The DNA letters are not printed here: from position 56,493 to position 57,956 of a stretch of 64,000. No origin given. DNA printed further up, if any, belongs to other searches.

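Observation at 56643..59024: Tandem paralogous ~390-400-aa proteins with a QueC-like PP-loop core, in the position where a lasso cyclase or EPS amidotransferase would be expected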

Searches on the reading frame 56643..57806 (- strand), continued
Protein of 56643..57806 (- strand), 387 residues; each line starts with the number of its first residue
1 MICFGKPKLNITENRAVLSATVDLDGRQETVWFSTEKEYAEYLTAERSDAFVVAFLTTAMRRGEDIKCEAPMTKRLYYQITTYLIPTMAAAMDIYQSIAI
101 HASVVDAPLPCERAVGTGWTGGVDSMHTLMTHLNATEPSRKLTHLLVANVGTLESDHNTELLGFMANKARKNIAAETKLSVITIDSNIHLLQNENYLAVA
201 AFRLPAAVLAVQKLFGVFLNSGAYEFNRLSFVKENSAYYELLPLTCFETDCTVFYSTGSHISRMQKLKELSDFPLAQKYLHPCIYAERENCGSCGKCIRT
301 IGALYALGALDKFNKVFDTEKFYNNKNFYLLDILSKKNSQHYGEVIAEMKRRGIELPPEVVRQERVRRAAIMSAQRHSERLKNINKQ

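Call 36: find_encoding_contigs(protein=P0109, flank=10000, max_places=2)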
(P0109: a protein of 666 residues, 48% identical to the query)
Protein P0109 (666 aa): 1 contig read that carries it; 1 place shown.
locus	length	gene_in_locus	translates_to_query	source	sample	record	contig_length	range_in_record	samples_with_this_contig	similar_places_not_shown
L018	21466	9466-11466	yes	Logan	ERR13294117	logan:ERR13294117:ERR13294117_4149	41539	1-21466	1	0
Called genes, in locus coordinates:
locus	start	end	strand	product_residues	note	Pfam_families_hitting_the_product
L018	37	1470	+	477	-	PF00206:Lyase_1, PF10397:ADSL_C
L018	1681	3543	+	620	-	PF13727:CoA_binding_3 (weak), PF02254:TrkA_N (faint), PF04321:RmlD_sub_bind, PF01073:3Beta_HSD, PF01370:Epimerase, PF02719:Polysacc_synt_2, PF16363:GDP_Man_Dehyd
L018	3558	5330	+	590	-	PF02397:Bac_transf, PF13477:Glyco_trans_4_2, PF13439:Glyco_transf_4, PF13579:Glyco_trans_4_4, PF00534:Glycos_transf_1, PF13692:Glyco_trans_1_4, PF20706:GT4-conflict (weak)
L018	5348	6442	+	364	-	PF14897:EpsG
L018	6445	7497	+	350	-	PF00535:Glycos_transf_2, PF10111:Glyco_tranf_2_2, PF13641:Glyco_tranf_2_3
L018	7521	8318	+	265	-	PF00535:Glycos_transf_2, PF10111:Glyco_tranf_2_2 (weak), PF13506:Glyco_transf_21 (faint), PF13641:Glyco_tranf_2_3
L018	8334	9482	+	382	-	PF13439:Glyco_transf_4 (weak), PF20706:GT4-conflict, PF00534:Glycos_transf_1, PF13692:Glyco_trans_1_4, PF05693:Glycogen_syn (weak)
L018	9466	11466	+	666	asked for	-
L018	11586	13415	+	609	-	-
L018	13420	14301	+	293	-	PF24793:GINT1_N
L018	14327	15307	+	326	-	PF00535:Glycos_transf_2, PF10111:Glyco_tranf_2_2, PF13641:Glyco_tranf_2_3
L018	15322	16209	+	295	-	PF00535:Glycos_transf_2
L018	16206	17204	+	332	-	PF20330:DUF6625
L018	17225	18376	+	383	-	PF13439:Glyco_transf_4 (weak), PF00534:Glycos_transf_1, PF13692:Glyco_trans_1_4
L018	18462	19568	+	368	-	PF03721:UDPG_MGDP_dh_N, PF00984:UDPG_MGDP_dh, PF03720:UDPG_MGDP_dh_C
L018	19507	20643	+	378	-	PF01757:Acyl_transf_3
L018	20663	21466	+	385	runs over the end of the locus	PF04230:PS_pyruv_trans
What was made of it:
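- One fused B-A protein sits in a classical EPS locus (Bac_transf, EpsG, Ugd, pyruvyl transferase) that lacks PqqD and HprK (call 36).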

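Call 40: find_related_loci(query=A1, collection=genome_contigs, flank=10000)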
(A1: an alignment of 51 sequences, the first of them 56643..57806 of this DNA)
Query A1 (387 aa) in genome_contigs; peptide patterns used: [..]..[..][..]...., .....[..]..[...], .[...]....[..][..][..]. (x = any residue, [..] = any of these).
348 stretches matched a pattern; 176 encode a relative of the query (tblastn E <= 1e-3); the best 80 are kept; 80 distinct loci.
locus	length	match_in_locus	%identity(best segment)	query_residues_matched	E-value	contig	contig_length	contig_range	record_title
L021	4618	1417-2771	69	1-376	0e+0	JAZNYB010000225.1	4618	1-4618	MAG: Faecousia sp. isolate T1900044777_TS20190243.MAGScoT_cleanbin_000067 SGB_2501_k141_999052, whole genome shotgun seq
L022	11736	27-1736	68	5-375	3e-176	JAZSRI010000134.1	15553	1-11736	MAG: Faecousia sp. isolate T1900044537_TS20190003.MAGScoT_cleanbin_000067 SGB_34_k141_438988, whole genome shotgun seque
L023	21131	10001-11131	66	1-377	2e-174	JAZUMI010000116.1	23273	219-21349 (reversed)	MAG: Acutalibacteraceae bacterium isolate T1900044894_TS20190360.MAGScoT_cleanbin_000037 SGB_3280_k141_2034503, whole ge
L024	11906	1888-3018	65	1-377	4e-171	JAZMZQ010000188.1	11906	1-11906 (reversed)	MAG: Eubacteriales bacterium isolate T1900044749_TS20190415.MAGScoT_cleanbin_000051 SGB_2170_k141_249124, whole genome s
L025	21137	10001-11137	60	1-379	2e-155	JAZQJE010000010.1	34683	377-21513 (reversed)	MAG: Acutalibacteraceae bacterium isolate T1900044621_TS20190087.MAGScoT_cleanbin_000023 SGB_889_k141_996901, whole geno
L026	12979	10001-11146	59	2-387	9e-152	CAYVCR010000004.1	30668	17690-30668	MAG TPA_asm: uncultured Oscillospiraceae bacterium isolate SRP315200_co2_708 genome assembly, contig: NODE_888_length_30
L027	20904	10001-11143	53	2-381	8e-130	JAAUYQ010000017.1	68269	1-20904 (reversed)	MAG: Clostridia bacterium isolate Mgla_MAG_6-bin_35 c_000000036217, whole genome shotgun sequence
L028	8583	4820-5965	51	1-381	6e-128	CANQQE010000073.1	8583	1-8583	MAG: uncultured Muribaculaceae bacterium isolate Lapin-011__bin93 genome assembly, contig: Lapin-011__NODE_9405_length_8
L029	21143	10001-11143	50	2-383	2e-124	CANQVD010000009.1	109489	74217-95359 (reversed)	MAG: uncultured Eisenbergiella sp. isolate Lapin-032__bin112 genome assembly, contig: Lapin-032__NODE_300_length_109489_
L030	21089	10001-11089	60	6-368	2e-146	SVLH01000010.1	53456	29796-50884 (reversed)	MAG: Oscillospiraceae bacterium isolate SIG482 NODE_14387_length_53456_cov_9.018358, whole genome shotgun sequence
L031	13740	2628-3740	51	9-381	3e-122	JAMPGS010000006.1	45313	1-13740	MAG: Clostridium sp. isolate NALB_7961_37 Scaffold_#6__SCF_006___45313_bp, whole genome shotgun sequence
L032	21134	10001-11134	50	7-384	3e-115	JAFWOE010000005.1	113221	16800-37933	MAG: Lachnospiraceae bacterium isolate RGIG5918 Sheep_Jejunum.Co__c30197, whole genome shotgun sequence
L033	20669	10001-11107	44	2-370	8e-110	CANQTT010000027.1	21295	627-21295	MAG: uncultured Bacilli bacterium isolate Lapin-008__bin40 genome assembly, contig: Lapin-008__NODE_2809_length_21295_co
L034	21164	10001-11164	48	7-381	2e-108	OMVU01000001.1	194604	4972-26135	uncultured Clostridiales bacterium isolate RUG006 genome assembly, contig: scaffold_44, whole genome shotgun sequence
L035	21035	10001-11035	48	2-345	1e-105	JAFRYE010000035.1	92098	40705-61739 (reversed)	MAG: Lachnospiraceae bacterium isolate RGIG2905 Goat_Omasum.Co__c1056503, whole genome shotgun sequence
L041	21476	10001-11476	45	2-358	1e-94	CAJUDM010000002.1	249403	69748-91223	MAG TPA_asm: uncultured Lachnospiraceae bacterium isolate MGBC129284 genome assembly, contig: MGBC129284.2, whole genome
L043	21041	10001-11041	43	28-366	1e-89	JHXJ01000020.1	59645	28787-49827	Ruminococcaceae bacterium AB4001 T486DRAFT_scaffold00018.18_C, whole genome shotgun sequence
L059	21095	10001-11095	29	5-360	1e-48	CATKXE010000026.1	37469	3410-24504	MAG TPA_asm: uncultured Lachnospiraceae bacterium isolate MGG02690_1680015425 genome assembly, contig: ERR2136551_330, w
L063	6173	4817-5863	31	27-367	2e-46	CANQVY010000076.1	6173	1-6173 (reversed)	MAG: uncultured Bacilli bacterium isolate Lapin-014__bin4 genome assembly, contig: Lapin-014__NODE_11401_length_6173_cov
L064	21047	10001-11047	31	28-357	4e-46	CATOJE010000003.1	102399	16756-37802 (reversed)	MAG TPA_asm: uncultured Lachnospiraceae bacterium isolate MGG30527_1680015434 genome assembly, contig: SAMEA27200668_78,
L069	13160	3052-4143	30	7-367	1e-44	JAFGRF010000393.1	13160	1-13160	MAG: candidate division WOR-3 bacterium isolate Zod_Metabat.816 k87_14417666, whole genome shotgun sequence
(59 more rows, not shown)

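Call 50: search_protein_families(library=pfam, alignment_id=A3, max_evalue=0.00001)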
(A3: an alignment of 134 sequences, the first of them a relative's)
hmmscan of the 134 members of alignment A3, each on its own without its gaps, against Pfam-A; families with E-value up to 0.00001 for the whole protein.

A. member 1, L046:8177-9928:+ (584 aa): 0 families

B. families by the number of members that match (of 134 scanned): 101 families (the first 25 are shown)
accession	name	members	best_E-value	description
PF01943.22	Polysacc_synt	17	8.5e-34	Polysaccharide biosynthesis protein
PF04230.19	PS_pyruv_trans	10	1.1e-36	Polysaccharide pyruvyl transferase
PF13440.11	Polysacc_synt_3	9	8.3e-80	Polysaccharide biosynthesis protein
PF01554.23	MatE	6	3e-10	MatE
PF02348.25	CTP_transf_3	4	4e-56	Cytidylyltransferase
PF13561.12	adh_short_C2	4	1.4e-54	Enoyl-(Acyl carrier protein) reductase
PF00106.31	adh_short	4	3.7e-45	short chain dehydrogenase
PF00535.33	Glycos_transf_2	4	1.3e-35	Glycosyl transferase family 2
PF02776.23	TPP_enzyme_N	4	2.3e-28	Thiamine pyrophosphate enzyme, N-terminal TPP binding domain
PF08659.16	KR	4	5.9e-11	KR domain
PF09587.15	PGA_cap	3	3.8e-61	Bacterial capsule synthesis protein PGA_cap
PF04432.18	FrhB_FdhB_C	3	6.5e-28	Coenzyme F420 hydrogenase/dehydrogenase, beta subunit C terminus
PF13692.12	Glyco_trans_1_4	3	2.1e-25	Glycosyl transferases group 1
PF00534.26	Glycos_transf_1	3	6.6e-17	Glycosyl transferases group 1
PF10111.15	Glyco_tranf_2_2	3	1.5e-14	Glycosyltransferase like family 2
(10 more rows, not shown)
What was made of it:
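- Around 44 single-copy distant members, the neighbours within two genes are mainly Wzx-type flippases (26) and pyruvyl transferases (10) (call 50). Distant members sit next to flippases (call 50).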

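Call 53: search_protein_families(library=pfam, proteins=[L069:3037-5157:+, L043:9227-11782:+, L041:9923-11509:+, L064:11240-11905:+, L063:2012-3661:+, L059:12809-13867:+, L064:6099-7202:+, L018:11586-13412:+, L001:13521-14024:+], max_evalue=0.001)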
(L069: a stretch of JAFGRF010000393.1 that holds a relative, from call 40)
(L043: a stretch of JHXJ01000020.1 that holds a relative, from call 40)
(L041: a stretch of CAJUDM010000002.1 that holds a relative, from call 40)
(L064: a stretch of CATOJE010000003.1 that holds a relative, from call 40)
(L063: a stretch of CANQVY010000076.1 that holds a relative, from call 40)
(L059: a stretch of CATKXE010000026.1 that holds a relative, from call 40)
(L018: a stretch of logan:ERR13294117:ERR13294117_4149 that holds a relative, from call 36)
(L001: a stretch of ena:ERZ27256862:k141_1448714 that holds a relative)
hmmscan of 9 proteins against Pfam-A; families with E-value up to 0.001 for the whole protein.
L069:3037-5157:+ (707 aa): 1 family
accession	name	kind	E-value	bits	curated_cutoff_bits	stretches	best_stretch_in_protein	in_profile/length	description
PF04230.19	PS_pyruv_trans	-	5.1e-10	40.2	25.3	1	502-611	125-275/280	Polysaccharide pyruvyl transferase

L043:9227-11782:+ (852 aa): 4 families
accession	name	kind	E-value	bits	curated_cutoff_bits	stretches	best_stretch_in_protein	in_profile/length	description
PF00535.33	Glycos_transf_2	-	2.9e-37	128.6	23.3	1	624-738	1-120/168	Glycosyl transferase family 2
PF10111.15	Glyco_tranf_2_2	-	2.5e-17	63.7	27.3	1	627-813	4-219/276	Glycosyltransferase like family 2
PF13641.12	Glyco_tranf_2_3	-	4.3e-12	47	27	1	623-727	3-116/230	Glycosyltransferase like family 2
PF13704.12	Glyco_tranf_2_4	-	0.00044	21.1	27.5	0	652-713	21-88/98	Glycosyl transferase family 2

L041:9923-11509:+ (529 aa): 0 families

L064:11240-11905:+ (222 aa): 1 family
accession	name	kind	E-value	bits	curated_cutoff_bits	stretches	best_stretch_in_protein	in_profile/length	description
PF02348.25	CTP_transf_3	-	5.1e-09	36.7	22.6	1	5-187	2-179/217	Cytidylyltransferase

L063:2012-3661:+ (550 aa): 1 family
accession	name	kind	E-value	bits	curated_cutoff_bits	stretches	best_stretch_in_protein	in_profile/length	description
PF00682.25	HMGL-like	-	1.5e-22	80.7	29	1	5-259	2-255/260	HMGL-like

L059:12809-13867:+ (353 aa): 5 families
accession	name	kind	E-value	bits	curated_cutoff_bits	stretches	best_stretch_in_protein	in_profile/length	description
PF13580.11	SIS_2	-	3.1e-25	89.2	27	1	186-306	18-138/138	SIS domain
PF00702.32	Hydrolase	-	1e-15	59.1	26.4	1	36-108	105-187/191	haloacid dehalogenase-like hydrolase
PF08282.18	Hydrolase_3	-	3.8e-09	37.1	20.9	1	76-137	187-248/255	haloacid dehalogenase-like hydrolase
PF13419.12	HAD_2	-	7.6e-07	29.9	23.8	1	36-105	86-165/178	Haloacid dehalogenase-like hydrolase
PF13344.12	Hydrolase_6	-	0.00032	21.1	27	0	5-31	1-27/101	Haloacid dehalogenase-like hydrolase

L064:6099-7202:+ (368 aa): 0 families

L018:11586-13412:+ (609 aa): 0 families

L001:13521-14024:+ (168 aa): 0 families

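Call 58: fold_search(model_id=the predicted structure, library=viral)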
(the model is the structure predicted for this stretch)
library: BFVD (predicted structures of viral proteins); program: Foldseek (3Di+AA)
matches with E <= 10: 455; with E <= 0.001: 2
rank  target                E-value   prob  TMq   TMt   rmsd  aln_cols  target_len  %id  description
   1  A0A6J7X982            1.8e-04  1.00  0.41  0.57   6.8       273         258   15  7-cyano-7-deazaguanine synthase [uncultured Caudovirales phage]
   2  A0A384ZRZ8            7.4e-04  1.00  0.34  0.40  11.7       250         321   14  Adenine alpha hydrolase [Vibrio phage YC]
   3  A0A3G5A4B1            2.1e-02  0.75  0.27  0.16  14.0       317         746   12  tRNA 4-thiouridine(8) synthase (Fragment) [Harvfovirus sp.]
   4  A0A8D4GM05            3.5e-02  0.94  0.21  0.23   5.6       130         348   15  (no name in the UniProt tables at hand)
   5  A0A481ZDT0            4.9e-02  0.10  0.14  0.11  20.3       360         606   12  Helicase C-terminal domain-containing protein [Pithovirus LCPAC404]
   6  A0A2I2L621            7.2e-02  0.69  0.15  0.29   8.1       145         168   10  ribonuclease H (Fragment) [Orpheovirus IHUMI-LCC2]
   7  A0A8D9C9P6            9.0e-02  0.72  0.17  0.24   7.9       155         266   10  Putative ribonuclease H [uncultured marine phage]
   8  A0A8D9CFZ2            1.3e-01  0.75  0.18  0.34   6.2       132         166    5  Putative Ribonuclease HI [uncultured marine phage]
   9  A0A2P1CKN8            1.3e-01  0.51  0.14  0.23   9.0       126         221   10  RNAseH [Pantoea phage vB_PagS_Vid5]
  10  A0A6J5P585            1.4e-01  0.35  0.14  0.22  10.2       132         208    7  ribonuclease H [uncultured Caudovirales phage]
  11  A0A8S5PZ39            1.6e-01  0.69  0.25  0.45   6.6       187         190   10  Phosphoadenosine-phosphosulfate reductase (Fragment) [Myoviridae sp. ctQYc56]
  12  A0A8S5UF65            2.0e-01  0.06  0.12  0.08  20.6       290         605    8  Hydrolase [Myoviridae sp. ctcyQ27]
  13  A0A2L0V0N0            2.6e-01  0.35  0.12  0.34   5.4        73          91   11  Uncharacterized protein [Agrobacterium phage Atu_ph07]
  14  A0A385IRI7            3.4e-01  0.33  0.16  0.29   9.0       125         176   12  (no name in the UniProt tables at hand)
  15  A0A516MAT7            3.6e-01  0.16  0.18  0.20   9.5       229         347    9  (no name in the UniProt tables at hand)
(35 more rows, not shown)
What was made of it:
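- Closest known: QueC. Same: QueC is the best structural match in BFVD (call 58).
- In BFVD: phage QueC at E 1.8e-4, probability 1.0, TM 0.57 on the target, then 'adenine alpha hydrolase', ThiI and PAPS reductase (call 58).
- Tried and rejected: The BFVD library was more informative (call 58).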

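Call 59: search_protein_families(library=pfam, alignment_id=A2, max_evalue=10)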
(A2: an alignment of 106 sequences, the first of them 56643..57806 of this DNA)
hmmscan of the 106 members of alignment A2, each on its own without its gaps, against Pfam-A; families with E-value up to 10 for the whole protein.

A. member 1, window:56643-57806:- (387 aa): 0 families

B. families by the number of members that match (of 106 scanned): 67 families (the first 25 are shown)
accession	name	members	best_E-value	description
PF19932.4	DUF6395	24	0.00062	Family of unknown function (DUF6395)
PF03054.22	tRNA_Me_trans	5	0.002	tRNA methyl transferase HUP domain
PF06508.19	QueC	4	0.0012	Queuosine biosynthesis protein QueC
PF00518.22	E6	3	0.00022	Early Protein (E6)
PF12292.13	DUF3624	2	0.15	Protein of unknown function (DUF3624)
PF16126.11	DUF4838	1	0.00074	Domain of unknown function (DUF4838)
PF04455.17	Saccharop_dh_N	1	0.0011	LOR/SDH bifunctional enzyme conserved region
PF12145.13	Med12-LCEWAV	1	0.0017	Eukaryotic Mediator 12 subunit domain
PF07614.16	DUF1577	1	0.0062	Protein of unknown function (DUF1577)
PF11790.14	Glyco_hydro_cc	1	0.0063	Glycosyl hydrolase catalytic core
PF25217.1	CreS_N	1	0.0087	Crescentin, N-terminal segment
PF14769.11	CLAMP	1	0.01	Flagellar C1a complex subunit C1a-32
PF21086.3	ACT_PSP_2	1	0.013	ACT domain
PF17398.7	NolB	1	0.015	Nodulation protein NolB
PF11267.13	DUF3067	1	0.019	Domain of unknown function (DUF3067)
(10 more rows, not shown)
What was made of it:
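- On Pfam DUF6395: 24 of 106 relatives hit weakly (best E 6e-4, call 59), which suggests a related but separate family.
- Closest known: Pfam DUF6395. Same: It is the commonest weak hit among diverse family members (24 of 106, best E 6e-4, call 59), so it is probably a sister group.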

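Call 62: list_cluster_members(proteins=[P0001, P0121, P0009, P0094])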
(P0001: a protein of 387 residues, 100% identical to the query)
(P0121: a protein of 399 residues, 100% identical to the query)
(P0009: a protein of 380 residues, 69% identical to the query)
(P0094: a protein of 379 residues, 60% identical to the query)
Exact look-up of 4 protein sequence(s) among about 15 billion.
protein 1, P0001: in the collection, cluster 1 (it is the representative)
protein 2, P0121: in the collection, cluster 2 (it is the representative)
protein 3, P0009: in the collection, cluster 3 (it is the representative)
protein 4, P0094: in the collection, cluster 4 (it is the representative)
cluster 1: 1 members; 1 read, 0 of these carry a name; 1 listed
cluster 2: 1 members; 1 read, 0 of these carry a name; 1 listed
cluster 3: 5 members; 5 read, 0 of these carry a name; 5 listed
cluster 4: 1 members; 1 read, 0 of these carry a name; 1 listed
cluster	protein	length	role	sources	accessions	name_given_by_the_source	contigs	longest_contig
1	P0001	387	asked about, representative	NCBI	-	-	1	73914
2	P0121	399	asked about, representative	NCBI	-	-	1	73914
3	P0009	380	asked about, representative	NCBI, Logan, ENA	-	-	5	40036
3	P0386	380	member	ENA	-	-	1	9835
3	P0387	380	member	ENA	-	-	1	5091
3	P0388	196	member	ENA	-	-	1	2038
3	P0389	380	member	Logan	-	-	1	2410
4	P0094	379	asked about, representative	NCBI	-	-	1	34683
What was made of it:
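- Tried and rejected: Cluster look-ups gave no source names for these proteins (call 62).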

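Call 65: find_homologous_proteins(query=P0338, max_evalue=1e-10)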
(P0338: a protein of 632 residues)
Query P0338 (632 aa): 238 proteins with E <= 1e-10 among 8000 candidates; the best 120 are listed.
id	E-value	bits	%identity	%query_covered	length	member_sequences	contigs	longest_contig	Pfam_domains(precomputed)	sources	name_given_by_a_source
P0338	0.0e+0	1458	100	100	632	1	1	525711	PF00768.26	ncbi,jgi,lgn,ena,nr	ncbi:MAG: hypothetical protein FWG24_02410 [Eggerthellaceae bacterium]|nr:hypothetical protein [Egge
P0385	1.1e-184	634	48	100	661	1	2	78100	PF00768.26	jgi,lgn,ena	-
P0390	4.7e-175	602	47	100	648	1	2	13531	PF00768.26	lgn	-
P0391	2.1e-173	596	46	100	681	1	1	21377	PF00768.26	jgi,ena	-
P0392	3.5e-170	586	46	100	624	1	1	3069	PF00768.26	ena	-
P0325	3.3e-168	579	43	100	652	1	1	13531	PF00768.26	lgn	-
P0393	8.7e-168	578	44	100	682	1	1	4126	PF00768.26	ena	-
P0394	5.1e-158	545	45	100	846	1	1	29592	PF13847.13,PF13489.13,PF13649.13,PF00768.26,PF08241.19,PF08242.19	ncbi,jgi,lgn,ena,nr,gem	ncbi:MAG: methyltransferase domain-containing protein [Defluviitaleaceae bacterium]|nr:methyltransfe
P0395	8.4e-155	535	44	100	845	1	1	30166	PF13847.13,PF13489.13,PF13649.13,PF00768.26,PF08241.19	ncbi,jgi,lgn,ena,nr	ncbi:MAG: methyltransferase domain-containing protein [Defluviitaleaceae bacterium]|nr:methyltransfe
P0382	6.5e-153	529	44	100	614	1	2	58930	PF00768.26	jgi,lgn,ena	-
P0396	2.1e-118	415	55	55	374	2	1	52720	-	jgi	-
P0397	4.9e-110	387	49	59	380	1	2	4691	-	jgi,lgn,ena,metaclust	metaclust:\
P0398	1.7e-109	385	51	60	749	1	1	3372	PF00535.33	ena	-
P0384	8.6e-109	383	48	64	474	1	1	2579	-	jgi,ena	-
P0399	2.6e-108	381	49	57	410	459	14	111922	-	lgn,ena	-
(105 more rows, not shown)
